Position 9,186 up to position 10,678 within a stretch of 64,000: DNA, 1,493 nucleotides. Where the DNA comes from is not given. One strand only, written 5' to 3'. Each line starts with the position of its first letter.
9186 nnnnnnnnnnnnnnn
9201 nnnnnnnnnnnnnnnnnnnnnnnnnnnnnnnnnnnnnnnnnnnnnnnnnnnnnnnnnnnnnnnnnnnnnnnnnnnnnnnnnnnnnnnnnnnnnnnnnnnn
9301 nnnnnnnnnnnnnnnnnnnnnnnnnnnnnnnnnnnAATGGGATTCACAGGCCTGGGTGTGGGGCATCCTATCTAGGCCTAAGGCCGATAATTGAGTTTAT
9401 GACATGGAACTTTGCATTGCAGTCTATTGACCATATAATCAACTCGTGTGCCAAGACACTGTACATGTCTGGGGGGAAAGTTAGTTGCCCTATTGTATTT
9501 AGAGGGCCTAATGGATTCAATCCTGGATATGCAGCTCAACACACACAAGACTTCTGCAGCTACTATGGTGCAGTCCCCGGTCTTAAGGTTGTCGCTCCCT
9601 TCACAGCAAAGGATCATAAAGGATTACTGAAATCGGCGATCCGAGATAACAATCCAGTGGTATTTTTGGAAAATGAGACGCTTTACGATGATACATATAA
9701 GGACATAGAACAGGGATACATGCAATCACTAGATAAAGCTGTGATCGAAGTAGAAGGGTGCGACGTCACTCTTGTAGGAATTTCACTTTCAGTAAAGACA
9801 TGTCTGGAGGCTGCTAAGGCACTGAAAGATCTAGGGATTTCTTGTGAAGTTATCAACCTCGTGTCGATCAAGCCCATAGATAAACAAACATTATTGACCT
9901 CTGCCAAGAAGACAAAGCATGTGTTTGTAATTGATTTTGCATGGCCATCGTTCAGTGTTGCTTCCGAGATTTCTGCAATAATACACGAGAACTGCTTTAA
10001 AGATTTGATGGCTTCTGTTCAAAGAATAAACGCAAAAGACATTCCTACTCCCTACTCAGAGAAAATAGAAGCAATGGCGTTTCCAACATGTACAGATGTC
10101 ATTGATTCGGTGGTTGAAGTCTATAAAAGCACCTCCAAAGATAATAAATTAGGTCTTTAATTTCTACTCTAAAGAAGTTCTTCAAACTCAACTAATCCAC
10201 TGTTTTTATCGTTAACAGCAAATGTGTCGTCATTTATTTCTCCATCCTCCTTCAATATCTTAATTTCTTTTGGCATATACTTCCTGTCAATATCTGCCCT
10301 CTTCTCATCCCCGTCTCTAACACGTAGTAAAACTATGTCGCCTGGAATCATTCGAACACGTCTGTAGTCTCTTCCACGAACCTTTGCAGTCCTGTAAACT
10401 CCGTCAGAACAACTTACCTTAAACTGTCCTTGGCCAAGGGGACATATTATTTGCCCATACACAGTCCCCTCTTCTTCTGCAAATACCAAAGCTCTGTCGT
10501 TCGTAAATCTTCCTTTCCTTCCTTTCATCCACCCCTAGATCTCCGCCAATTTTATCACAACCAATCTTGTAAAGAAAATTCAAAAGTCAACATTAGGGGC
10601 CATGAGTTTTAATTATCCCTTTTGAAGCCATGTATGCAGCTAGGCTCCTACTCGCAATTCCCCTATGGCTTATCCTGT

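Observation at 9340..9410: Apparent +1 frameshift in a GGGG homopolymer inside the pyruvate dehydrogenase E1-beta gene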

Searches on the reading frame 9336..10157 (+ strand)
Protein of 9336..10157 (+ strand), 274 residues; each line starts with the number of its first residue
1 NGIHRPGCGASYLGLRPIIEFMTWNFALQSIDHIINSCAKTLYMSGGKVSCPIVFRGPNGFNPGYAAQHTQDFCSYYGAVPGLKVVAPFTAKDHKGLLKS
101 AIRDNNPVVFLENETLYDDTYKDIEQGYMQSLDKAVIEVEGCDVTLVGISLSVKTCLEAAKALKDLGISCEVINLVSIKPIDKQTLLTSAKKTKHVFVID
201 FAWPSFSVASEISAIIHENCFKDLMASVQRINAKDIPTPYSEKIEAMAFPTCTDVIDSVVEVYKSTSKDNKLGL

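Call 6: search_protein_families(library=pfam, proteins=[window:9336-10157:+], max_evalue=0.01)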
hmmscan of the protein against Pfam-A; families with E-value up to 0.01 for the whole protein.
seq(274 aa): 4 families
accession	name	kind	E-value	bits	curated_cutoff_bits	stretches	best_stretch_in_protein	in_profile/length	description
PF02780.25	Transketolase_C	-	5.4e-34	117.2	25.9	1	134-255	2-124/124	Transketolase, C-terminal domain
PF02779.29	Transket_pyr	-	4.1e-19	69.3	27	1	8-117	65-172/174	Transketolase, pyrimidine binding domain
PF22613.1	Transketolase_C_1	-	0.0092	16.6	27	0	141-185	11-55/113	Transketolase-like TK C-terminal domain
PF17147.9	PFOR_II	-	0.0096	16.7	27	0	143-236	2-97/102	Pyruvate:ferredoxin oxidoreductase core domain II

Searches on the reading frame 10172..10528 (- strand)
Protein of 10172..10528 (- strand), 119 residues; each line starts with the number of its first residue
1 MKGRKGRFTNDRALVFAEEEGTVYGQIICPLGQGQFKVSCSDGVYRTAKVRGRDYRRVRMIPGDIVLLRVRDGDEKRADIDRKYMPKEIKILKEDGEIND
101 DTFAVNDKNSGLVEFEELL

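Call 56: find_encoding_contigs(protein=window:10172-10528:-, flank=4000, max_places=10)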
Protein window:10172-10528:- (119 aa): 5 contigs read that carry it; 1 place shown.
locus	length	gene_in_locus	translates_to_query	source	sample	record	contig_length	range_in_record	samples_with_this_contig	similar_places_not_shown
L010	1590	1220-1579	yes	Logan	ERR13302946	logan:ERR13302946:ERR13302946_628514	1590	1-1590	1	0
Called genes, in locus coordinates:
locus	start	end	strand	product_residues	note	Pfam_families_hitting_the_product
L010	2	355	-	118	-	?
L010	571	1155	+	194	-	PF01725:Ham1p_like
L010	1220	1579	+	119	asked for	PF01176:eIF-1a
